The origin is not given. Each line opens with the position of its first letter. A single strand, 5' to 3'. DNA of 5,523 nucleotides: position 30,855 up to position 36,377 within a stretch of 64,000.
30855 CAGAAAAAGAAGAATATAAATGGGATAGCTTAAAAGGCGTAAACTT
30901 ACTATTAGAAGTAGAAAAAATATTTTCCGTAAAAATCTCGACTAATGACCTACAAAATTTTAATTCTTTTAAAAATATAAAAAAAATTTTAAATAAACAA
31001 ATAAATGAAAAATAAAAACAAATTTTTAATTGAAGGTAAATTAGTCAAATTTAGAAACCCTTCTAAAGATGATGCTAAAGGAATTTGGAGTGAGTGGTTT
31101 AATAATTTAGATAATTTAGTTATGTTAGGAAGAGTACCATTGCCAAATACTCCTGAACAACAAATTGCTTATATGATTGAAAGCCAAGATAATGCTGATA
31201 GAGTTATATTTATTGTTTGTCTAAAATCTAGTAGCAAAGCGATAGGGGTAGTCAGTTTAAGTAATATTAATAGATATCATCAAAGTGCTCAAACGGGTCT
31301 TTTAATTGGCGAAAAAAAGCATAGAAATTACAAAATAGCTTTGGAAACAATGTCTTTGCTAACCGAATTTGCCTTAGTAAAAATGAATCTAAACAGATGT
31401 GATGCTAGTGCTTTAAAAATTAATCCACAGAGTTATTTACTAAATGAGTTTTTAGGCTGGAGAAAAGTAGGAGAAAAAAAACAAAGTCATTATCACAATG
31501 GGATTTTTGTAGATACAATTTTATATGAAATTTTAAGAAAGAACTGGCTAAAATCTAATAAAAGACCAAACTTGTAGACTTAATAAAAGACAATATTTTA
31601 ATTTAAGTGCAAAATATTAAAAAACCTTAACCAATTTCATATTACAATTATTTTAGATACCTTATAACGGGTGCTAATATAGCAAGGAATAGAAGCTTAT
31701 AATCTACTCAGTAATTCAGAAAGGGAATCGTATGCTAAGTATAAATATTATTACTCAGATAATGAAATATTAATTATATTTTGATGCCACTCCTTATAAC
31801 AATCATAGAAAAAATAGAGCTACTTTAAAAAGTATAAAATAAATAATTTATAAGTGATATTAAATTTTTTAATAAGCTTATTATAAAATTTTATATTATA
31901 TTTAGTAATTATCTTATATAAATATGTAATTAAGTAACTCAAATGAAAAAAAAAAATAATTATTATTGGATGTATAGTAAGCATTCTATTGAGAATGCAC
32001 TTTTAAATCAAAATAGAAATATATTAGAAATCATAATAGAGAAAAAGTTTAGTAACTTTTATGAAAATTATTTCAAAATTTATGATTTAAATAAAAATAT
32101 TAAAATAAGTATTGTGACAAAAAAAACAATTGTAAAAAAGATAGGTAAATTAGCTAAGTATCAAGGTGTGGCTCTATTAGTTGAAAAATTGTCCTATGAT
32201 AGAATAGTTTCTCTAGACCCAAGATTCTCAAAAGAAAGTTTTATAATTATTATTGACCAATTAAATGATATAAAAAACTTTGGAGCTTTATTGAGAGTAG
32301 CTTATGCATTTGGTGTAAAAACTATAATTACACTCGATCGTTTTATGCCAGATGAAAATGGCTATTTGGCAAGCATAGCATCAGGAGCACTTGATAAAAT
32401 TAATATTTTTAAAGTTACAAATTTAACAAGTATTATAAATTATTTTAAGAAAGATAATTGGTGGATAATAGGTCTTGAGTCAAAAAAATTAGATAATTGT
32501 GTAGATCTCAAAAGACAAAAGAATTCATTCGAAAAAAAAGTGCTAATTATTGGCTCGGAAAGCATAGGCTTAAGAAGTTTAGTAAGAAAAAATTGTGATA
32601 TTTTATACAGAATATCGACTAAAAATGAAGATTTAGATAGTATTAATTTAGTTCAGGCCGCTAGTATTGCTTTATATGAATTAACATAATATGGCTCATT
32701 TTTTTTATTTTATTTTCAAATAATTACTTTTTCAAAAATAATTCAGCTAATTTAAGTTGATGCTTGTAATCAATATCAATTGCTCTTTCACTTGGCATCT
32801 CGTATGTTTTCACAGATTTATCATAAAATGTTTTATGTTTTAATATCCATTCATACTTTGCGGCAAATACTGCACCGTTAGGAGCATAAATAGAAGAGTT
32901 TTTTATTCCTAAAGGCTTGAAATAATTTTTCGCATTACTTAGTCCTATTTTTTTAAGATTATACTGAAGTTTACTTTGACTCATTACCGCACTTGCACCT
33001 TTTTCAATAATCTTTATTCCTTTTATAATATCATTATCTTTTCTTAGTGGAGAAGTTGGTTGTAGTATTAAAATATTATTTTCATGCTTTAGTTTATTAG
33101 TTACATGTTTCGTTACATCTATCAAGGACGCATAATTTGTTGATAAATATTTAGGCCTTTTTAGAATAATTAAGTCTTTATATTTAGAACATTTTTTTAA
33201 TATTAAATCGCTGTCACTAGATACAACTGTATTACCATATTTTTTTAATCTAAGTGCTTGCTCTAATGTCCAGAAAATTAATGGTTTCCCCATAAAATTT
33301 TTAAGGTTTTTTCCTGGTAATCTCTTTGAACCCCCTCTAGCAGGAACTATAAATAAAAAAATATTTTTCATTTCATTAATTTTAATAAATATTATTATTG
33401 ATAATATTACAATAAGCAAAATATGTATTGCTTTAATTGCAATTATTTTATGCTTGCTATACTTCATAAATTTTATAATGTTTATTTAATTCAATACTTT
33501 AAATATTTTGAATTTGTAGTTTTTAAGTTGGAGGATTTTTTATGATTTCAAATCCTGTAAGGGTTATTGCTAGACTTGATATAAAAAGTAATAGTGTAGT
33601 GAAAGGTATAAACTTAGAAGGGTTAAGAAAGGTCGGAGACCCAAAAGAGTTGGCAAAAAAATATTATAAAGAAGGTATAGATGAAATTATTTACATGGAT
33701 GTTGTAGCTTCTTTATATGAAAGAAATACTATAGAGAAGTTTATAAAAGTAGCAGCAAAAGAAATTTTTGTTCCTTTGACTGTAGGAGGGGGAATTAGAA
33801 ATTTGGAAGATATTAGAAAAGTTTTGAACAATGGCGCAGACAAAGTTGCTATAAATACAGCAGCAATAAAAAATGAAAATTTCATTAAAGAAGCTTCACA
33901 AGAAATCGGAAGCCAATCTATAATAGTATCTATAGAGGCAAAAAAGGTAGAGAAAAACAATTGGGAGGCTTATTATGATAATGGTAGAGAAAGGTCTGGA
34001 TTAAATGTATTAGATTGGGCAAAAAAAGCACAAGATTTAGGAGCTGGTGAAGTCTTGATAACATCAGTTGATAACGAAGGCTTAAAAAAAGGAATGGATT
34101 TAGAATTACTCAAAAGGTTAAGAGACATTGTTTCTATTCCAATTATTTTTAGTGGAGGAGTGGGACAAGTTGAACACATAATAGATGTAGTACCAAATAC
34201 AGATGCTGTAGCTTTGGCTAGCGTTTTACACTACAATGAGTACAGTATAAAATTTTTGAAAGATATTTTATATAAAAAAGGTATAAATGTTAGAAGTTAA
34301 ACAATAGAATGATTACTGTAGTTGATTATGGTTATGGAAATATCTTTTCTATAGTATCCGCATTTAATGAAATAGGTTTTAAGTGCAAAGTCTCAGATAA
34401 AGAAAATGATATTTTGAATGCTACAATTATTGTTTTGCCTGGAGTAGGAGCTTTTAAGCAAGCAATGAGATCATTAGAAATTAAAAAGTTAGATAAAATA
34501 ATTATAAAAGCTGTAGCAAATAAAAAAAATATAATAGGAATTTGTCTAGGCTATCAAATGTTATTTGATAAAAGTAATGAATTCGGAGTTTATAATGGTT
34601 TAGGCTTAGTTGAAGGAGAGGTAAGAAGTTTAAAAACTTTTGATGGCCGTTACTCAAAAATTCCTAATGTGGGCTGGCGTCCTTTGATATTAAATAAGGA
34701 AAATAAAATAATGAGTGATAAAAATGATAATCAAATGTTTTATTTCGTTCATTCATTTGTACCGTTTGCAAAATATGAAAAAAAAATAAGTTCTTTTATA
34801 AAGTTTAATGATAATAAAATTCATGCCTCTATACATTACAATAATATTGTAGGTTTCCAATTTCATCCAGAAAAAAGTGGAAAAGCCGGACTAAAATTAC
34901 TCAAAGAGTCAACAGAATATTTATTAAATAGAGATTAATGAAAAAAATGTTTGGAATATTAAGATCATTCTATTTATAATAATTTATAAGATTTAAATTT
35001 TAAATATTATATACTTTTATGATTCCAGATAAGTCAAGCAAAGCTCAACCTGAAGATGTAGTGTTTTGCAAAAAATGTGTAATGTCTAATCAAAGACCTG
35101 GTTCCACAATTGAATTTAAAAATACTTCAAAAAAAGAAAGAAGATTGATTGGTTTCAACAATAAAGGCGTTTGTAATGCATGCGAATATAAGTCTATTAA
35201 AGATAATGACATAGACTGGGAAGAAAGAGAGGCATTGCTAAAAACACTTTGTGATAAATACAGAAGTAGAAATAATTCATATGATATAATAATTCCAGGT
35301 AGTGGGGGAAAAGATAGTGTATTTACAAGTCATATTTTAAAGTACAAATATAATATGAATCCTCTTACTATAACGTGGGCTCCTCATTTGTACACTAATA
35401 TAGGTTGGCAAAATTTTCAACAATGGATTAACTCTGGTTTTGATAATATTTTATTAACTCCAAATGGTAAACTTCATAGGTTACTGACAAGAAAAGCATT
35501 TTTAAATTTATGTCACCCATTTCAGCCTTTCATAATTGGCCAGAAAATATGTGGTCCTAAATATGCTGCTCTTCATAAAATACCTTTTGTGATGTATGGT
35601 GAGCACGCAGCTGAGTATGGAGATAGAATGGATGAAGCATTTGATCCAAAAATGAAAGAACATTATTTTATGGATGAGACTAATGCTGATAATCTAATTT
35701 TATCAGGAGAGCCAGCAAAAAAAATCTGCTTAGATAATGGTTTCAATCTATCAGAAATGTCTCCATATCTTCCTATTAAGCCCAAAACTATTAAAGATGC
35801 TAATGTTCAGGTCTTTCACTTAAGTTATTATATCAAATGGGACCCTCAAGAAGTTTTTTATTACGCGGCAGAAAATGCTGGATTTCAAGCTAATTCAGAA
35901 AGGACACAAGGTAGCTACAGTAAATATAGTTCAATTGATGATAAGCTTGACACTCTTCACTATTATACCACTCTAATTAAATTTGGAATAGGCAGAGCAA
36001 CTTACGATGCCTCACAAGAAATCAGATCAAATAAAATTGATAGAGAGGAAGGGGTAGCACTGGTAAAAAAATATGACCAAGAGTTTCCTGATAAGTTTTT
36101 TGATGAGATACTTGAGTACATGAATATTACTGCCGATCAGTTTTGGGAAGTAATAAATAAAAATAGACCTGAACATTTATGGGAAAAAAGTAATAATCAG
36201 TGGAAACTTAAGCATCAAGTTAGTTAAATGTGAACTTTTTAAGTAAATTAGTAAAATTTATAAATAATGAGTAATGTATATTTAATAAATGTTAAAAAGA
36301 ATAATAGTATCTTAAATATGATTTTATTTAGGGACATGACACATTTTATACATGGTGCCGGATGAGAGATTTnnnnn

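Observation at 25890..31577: Operon encoding an adenylase-aminotransferase fusion, a free-standing carrier protein and a GNAT, preceded by two hydrolases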

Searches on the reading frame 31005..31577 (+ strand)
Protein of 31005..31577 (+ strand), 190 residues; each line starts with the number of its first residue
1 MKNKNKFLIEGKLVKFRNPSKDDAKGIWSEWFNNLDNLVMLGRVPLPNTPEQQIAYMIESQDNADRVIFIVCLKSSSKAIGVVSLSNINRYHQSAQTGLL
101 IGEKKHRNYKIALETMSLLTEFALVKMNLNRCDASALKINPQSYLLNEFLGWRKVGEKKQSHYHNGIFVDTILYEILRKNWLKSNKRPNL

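Call 3: search_protein_families(library=pfam, proteins=[window:31005-31577:+], max_evalue=0.01)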
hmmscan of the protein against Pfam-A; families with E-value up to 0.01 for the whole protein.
window:31005-31577:+ (190 aa): 2 families
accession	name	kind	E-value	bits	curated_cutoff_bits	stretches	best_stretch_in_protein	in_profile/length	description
PF13302.13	Acetyltransf_3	-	1.9e-12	48.5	25.4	1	16-144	4-129/138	Acetyltransferase (GNAT) domain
PF13420.13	Acetyltransf_4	-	0.00059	20.3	24.3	1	57-172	40-154/155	Acetyltransferase (GNAT) domain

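Call 4: search_protein_families(library=ncbifam, proteins=[window:31005-31577:+], max_evalue=0.01)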
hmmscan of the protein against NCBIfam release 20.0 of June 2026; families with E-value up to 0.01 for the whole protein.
window:31005-31577:+ (190 aa): 4 families
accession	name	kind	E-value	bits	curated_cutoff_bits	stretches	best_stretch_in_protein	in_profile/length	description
TIGR03585.1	PseH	equivalog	1.5e-07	31.6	93.1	1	54-173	39-154/156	UDP-4-amino-4,6-dideoxy-N-acetyl-beta-L-altrosamine N-acetyltransferase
NF011709.0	PRK15130.1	equivalog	3.9e-06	26.8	218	1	62-188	54-176/186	spermidine N1-acetyltransferase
NF008072.0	PRK10809.1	equivalog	0.0018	18.1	190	1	51-183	60-192/194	ribosomal protein S5-alanine N-acetyltransferase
NF007539.0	PRK10151.1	equivalog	0.0079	15.8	184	0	75-175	74-173/179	50S ribosomal protein L7/L12-serine acetyltransferase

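Call 13: search_solved_structures(query=window:31005-31577:+, max_evalue=0.1)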
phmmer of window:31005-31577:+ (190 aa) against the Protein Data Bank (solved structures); distinct sequences matched with E-value up to 0.1: 24.
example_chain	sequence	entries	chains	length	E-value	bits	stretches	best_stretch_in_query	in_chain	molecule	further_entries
3igr_A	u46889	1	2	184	2e-07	34.1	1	51-181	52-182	Ribosomal-protein-S5-alanine N-acetyltransferase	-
1nsl_A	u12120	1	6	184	1.3e-06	31.4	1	78-181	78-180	Probable acetyltransferase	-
6erd_A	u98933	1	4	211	1.4e-06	31.3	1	5-162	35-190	Aminoglycoside N6'-acetyltransferase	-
8q6u_A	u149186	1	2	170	2.4e-06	30.5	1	14-162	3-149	Aminoglycoside N6'-acetyltransferase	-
4ygo_A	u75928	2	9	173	6.5e-06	29.1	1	43-183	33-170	Spermidine n1-acetyltransferase | Spermidine N(1)-acetyltransferase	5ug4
4jjx_A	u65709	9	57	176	6.8e-06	29.1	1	43-183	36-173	Spermidine n1-acetyltransferase | Spermidine N(1)-acetyltransferase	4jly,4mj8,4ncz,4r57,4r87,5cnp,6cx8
7kx3_A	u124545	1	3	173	9e-06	28.7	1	43-183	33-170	Spermidine N(1)-acetyltransferase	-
7kx2_A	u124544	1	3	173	9e-06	28.7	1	43-183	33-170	Spermidine N(1)-acetyltransferase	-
4mhd_A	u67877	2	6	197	9.1e-06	28.6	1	43-183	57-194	Spermidine n1-acetyltransferase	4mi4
6dau_A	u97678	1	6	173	1.1e-05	28.4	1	45-183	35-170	Spermidine N1-acetyltransferase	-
7kwj_A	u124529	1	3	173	1.1e-05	28.3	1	45-183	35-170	Spermidine N(1)-acetyltransferase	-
7kwh_A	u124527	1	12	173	1.4e-05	28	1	51-183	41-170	Spermidine N(1)-acetyltransferase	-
7kwq_A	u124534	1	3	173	6e-05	26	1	43-183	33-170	Spermidine N(1)-acetyltransferase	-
7kwx_A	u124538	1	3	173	0.00011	25.1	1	43-183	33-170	Spermidine N(1)-acetyltransferase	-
5wif_A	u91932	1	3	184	0.00012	25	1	70-189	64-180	Spermidine N1-acetyltransferase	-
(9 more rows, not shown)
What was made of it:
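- The GNAT's nearest solved relatives are RimJ-like and spermidine acetyltransferases (call 13).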

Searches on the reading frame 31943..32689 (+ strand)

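Call 3: search_protein_families(library=pfam, proteins=[window:31943-32689:+], max_evalue=0.01)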
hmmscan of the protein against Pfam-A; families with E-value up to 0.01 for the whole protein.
window:31943-32689:+ (248 aa): 2 families
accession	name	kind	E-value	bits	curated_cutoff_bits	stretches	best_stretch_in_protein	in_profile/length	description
PF00588.24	SpoU_methylase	-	4e-27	95.5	29.7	1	100-245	2-142/142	SpoU rRNA Methylase family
PF08032.17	SpoU_sub_bind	-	0.00038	21.2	22.8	1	13-85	5-75/76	RNA 2'-O ribose methyltransferase substrate binding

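Call 4: search_protein_families(library=ncbifam, proteins=[window:31943-32689:+], max_evalue=0.01)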
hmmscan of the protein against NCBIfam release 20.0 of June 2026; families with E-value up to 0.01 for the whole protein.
window:31943-32689:+ (248 aa): 8 families
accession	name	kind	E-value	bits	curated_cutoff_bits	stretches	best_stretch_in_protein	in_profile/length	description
TIGR00186.1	rRNA_methyl_3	equivalog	2.9e-37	128.4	160.15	1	10-247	5-236/240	23S rRNA (guanosine(2251)-2'-O)-methyltransferase RlmB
NF008386.0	PRK11181.1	equivalog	4.6e-21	75.2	366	1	10-247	5-238/244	23S rRNA (guanosine(2251)-2'-O)-methyltransferase RlmB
NF008117.0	PRK10864.1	equivalog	1e-11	44.6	267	1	50-246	147-337/344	tRNA/rRNA methyltransferase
TIGR00050.1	rRNA_methyl_1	subfamily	3.5e-08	33.6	167.15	1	102-247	7-153/233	TrmJ/YjtD family RNA methyltransferase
NF000477.1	NshR_TsnR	equivalog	2.3e-05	23.9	425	1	51-246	72-259/266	NshR/TsnR family 23S rRNA methyltransferase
TIGR00185.1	tRNA_yibK_trmL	equivalog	0.00013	21.8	190.6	1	148-247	50-144/154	tRNA (uridine(34)/cytosine(34)/5-carboxymethylaminomethyluridine(34)-2'-O)-methyltransferase TrmL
NF008295.0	PRK11081.1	equivalog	0.00019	21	227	1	85-246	6-160/230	tRNA (guanosine(18)-2'-O)-methyltransferase TrmH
NF007752.0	PRK10433.1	equivalog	0.0029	17.1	212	0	188-247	97-155/228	tRNA/rRNA methyltransferase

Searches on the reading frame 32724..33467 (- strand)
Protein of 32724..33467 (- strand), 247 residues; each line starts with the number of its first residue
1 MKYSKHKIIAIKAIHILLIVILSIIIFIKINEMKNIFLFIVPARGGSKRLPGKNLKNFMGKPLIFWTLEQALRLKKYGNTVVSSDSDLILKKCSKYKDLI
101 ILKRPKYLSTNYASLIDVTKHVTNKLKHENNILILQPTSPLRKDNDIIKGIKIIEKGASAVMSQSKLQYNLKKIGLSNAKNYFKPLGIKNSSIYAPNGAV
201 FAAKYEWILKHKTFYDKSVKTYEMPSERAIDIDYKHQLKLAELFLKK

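Call 3: search_protein_families(library=pfam, proteins=[window:32724-33467:-], max_evalue=0.01)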
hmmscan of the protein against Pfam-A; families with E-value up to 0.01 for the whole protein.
window:32724-33467:- (247 aa): 1 family
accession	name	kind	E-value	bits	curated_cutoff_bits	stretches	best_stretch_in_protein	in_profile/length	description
PF02348.25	CTP_transf_3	-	4.2e-23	82.7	22.6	1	39-227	2-185/217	Cytidylyltransferase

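Call 4: search_protein_families(library=ncbifam, proteins=[window:32724-33467:-], max_evalue=0.01)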
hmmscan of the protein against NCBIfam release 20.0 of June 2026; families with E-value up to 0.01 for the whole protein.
window:32724-33467:- (247 aa): 7 families
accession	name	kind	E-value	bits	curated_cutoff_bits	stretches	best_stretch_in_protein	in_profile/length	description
TIGR03584.1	PseF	equivalog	9.7e-29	100.6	205.7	1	39-244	2-219/222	pseudaminic acid cytidylyltransferase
NF003952.0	PRK05450.1-5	subfamily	6.9e-14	51.6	193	1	38-169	4-131/250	3-deoxy-manno-octulosonate cytidylyltransferase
NF009905.0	PRK13368.1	subfamily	1.3e-11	44.4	255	1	38-163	4-123/243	3-deoxy-manno-octulosonate cytidylyltransferase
NF003950.0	PRK05450.1-3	subfamily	4.3e-10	39.3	234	1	38-165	4-128/248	3-deoxy-manno-octulosonate cytidylyltransferase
TIGR00466.1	kdsB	equivalog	2.8e-09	36.8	155.2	1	37-149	3-110/241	3-deoxy-manno-octulosonate cytidylyltransferase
NF003948.0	PRK05450.1-1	equivalog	1.4e-08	34.3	281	1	37-160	6-126/248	3-deoxy-manno-octulosonate cytidylyltransferase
TIGR01173.1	glmU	equivalog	0.0064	15.4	366.85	1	53-147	20-110/452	bifunctional UDP-N-acetylglucosamine diphosphorylase/glucosamine-1-phosphate N-acetyltransferase GlmU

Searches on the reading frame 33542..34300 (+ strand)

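Call 24: search_protein_families(library=pfam, proteins=[window:33542-34300:+], max_evalue=1)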
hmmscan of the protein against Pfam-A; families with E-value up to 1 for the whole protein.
window:33542-34300:+ (252 aa): 12 families
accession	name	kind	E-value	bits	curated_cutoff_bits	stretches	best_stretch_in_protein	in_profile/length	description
PF00977.27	His_biosynth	-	1.7e-63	214.6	23.6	1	7-234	1-227/228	Histidine biosynthesis protein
PF05690.20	ThiG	-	2.6e-06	27.4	23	1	65-119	164-218/247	Thiazole biosynthesis protein ThiG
PF04055.27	Radical_SAM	-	1.6e-05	25.5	29.5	1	27-116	26-117/166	Radical SAM superfamily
PF03060.21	NMO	-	2e-05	24.6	28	2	71-110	188-227/331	Nitronate monooxygenase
PF01207.24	Dus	-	2.7e-05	23.9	20.4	2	69-128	177-240/311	Dihydrouridine synthase (Dus)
PF02581.23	TMP-TENI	-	0.00013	21.9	27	2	67-106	140-178/180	Thiamine monophosphate synthase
PF01884.23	PcrB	-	0.00041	20.3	23.9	1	49-112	156-215/226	PcrB family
PF04309.18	G3P_antiterm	-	0.00047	20.1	27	1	64-105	127-168/173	Glycerol-3-phosphate responsive antiterminator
PF01180.27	DHO_dh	-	0.0055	16.4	27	1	64-116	230-280/291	Dihydroorotate dehydrogenase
PF00290.26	Trp_syntA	-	0.0058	16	27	1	63-113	185-234/259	Tryptophan synthase alpha chain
PF09872.14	DUF2099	-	0.08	12.6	25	1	84-146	148-210/257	Uncharacterized protein conserved in archaea (DUF2099)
PF00478.31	IMPDH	-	0.12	11.8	25.6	1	71-104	202-235/345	IMP dehydrogenase / GMP reductase domain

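Call 76: search_protein_families(library=ncbifam, proteins=[window:33542-34300:+], max_evalue=0.00001)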
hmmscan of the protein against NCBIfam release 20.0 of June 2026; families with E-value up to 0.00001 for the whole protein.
window:33542-34300:+ (252 aa): 16 families
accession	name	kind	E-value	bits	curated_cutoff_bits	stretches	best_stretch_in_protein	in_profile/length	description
TIGR00735.1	hisF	equivalog_domain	1.8e-84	283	294.55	1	6-251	4-254/254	imidazole glycerol phosphate synthase subunit HisF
TIGR03572.1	WbuZ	equivalog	2.1e-79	266.2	299.7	1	6-231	4-232/232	glycosyl amidation-associated protein WbuZ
NF038364.1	AglZ_HisF2_fam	equivalog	3.3e-58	197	310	1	7-227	4-226/248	AglZ/HisF2 family acetamidino modification protein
NF010112.0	PRK13585.1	equivalog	5.4e-40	137.5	243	1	7-231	4-226/241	1-(5-phosphoribosyl)-5-[(5-phosphoribosylamino)methylideneamino]imidazole-4-carboxamide isomerase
TIGR00007.1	TIGR00007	equivalog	4.6e-32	111.5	228.95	1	13-215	6-206/231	1-(5-phosphoribosyl)-5-[(5-phosphoribosylamino)methylideneamino]imidazole-4-carboxamide isomerase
NF010113.0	PRK13586.1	equivalog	5.5e-23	81.8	238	1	7-214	3-205/232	1-(5-phosphoribosyl)-5-((5-phosphoribosylamino)methylideneamino)imidazole-4-carboxamide isomerase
TIGR01919.1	hisA-trpF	equivalog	4.8e-19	68.9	306.45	1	30-234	29-229/243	bifunctional 1-(5-phosphoribosyl)-5-((5-phosphoribosylamino)methylideneamino)imidazole-4-carboxamide isomerase/phosphoribosylanthranilate is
NF010114.0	PRK13587.1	equivalog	6.8e-18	65.2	305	1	40-215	38-209/234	1-(5-phosphoribosyl)-5-((5-phosphoribosylamino)methylideneamino)imidazole-4-carboxamide isomerase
TIGR02129.1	hisA_euk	equivalog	4.1e-15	56.2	229.3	1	67-216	68-221/255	phosphoribosylformimino-5-aminoimidazole carboxamide ribotide isomerase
NF003156.0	PRK04128.1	equivalog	3.8e-12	46.6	285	1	9-217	5-201/231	1-(5-phosphoribosyl)-5-((5-phosphoribosylamino)methylideneamino)imidazole-4-carboxamide isomerase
NF003198.0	PRK04169.1-2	subfamily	7.7e-09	35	247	1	61-122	182-242/249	geranylgeranylglyceryl/heptaprenylglyceryl phosphate synthase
TIGR00734.1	hisAF_rel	hypoth_equivalog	1.7e-07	31.3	179.85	1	29-230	33-217/221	HisA/HisF family protein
NF010712.0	PRK14114.1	equivalog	6.9e-07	29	327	1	15-209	13-199/241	1-(5-phosphoribosyl)-5-((5-phosphoribosylamino)methylideneamino)imidazole-4-carboxamide isomerase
TIGR01768.1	GGGP-family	subfamily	9.8e-07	28.5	113.25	0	48-109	151-212/224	geranylgeranylglyceryl phosphate synthase family protein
NF005819.0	PRK07695.1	equivalog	1.6e-06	27.9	251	0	157-228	105-179/205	thiazole tautomerase TenI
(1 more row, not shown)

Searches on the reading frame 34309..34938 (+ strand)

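Call 24: search_protein_families(library=pfam, proteins=[window:34309-34938:+], max_evalue=1)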
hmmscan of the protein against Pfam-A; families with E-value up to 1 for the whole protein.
window:34309-34938:+ (209 aa): 7 families
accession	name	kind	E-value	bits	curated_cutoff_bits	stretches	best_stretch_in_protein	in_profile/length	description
PF00117.34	GATase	-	5.2e-21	75.6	22.8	1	4-194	2-178/190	Glutamine amidotransferase class-I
PF07685.20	GATase_3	-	9.7e-09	35.6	27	1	28-106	29-116/196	CobB/CobQ-like glutamine amidotransferase domain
PF09897.14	DUF2124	-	0.014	15.8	27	1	19-89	63-124/141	Uncharacterized protein conserved in archaea (DUF2124)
PF03575.23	Peptidase_S51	-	0.11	12.6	23.9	1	32-87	77-131/206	Peptidase family S51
PF18771.7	APOBEC3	-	0.13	12.8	27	1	138-202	45-110/137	APOBEC3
PF07722.19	Peptidase_C26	-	0.15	12.2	20.5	0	64-85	97-118/219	Peptidase C26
PF08567.17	PH_TFIIH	-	0.17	12.7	27.1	1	171-200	27-56/88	TFIIH p62 subunit, N-terminal domain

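Call 76: search_protein_families(library=ncbifam, proteins=[window:34309-34938:+], max_evalue=0.00001)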
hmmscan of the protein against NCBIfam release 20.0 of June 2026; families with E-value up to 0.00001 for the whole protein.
window:34309-34938:+ (209 aa): 3 families
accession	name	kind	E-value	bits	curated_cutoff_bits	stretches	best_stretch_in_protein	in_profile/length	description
TIGR01855.1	IMP_synth_hisH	equivalog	1.3e-58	198.1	105.4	1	2-202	1-196/198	imidazole glycerol phosphate synthase subunit HisH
NF010608.0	PRK14004.1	equivalog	7.7e-41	140.1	216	1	1-201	1-206/210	imidazole glycerol phosphate synthase subunit HisH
NF001989.1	PRK00784.1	equivalog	2.3e-09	36.5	273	1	23-88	272-337/480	cobyric acid synthase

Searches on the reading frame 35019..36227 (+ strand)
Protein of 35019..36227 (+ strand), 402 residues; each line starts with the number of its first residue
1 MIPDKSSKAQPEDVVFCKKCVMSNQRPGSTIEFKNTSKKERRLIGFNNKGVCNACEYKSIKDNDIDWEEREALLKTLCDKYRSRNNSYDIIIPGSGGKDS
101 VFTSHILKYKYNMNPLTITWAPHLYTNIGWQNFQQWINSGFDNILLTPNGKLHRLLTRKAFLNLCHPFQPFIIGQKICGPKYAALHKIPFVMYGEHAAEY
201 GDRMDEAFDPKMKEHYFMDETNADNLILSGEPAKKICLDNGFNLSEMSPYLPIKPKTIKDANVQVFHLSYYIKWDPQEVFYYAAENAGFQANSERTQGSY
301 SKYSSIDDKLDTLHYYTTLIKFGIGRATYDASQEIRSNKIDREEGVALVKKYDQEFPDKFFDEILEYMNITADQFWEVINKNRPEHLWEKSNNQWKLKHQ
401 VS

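Call 24: search_protein_families(library=pfam, proteins=[window:35019-36227:+], max_evalue=1)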
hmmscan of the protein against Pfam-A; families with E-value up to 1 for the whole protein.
window:35019-36227:+ (402 aa): 0 families

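Call 76: search_protein_families(library=ncbifam, proteins=[window:35019-36227:+], max_evalue=0.00001)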
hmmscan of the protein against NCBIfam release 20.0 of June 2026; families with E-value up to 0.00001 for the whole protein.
window:35019-36227:+ (402 aa): 1 family
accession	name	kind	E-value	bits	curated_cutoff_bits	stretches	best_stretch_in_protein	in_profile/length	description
TIGR03573.1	WbuX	subfamily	2e-104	349.8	203.2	1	16-379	3-343/344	N-acetyl sugar amidotransferase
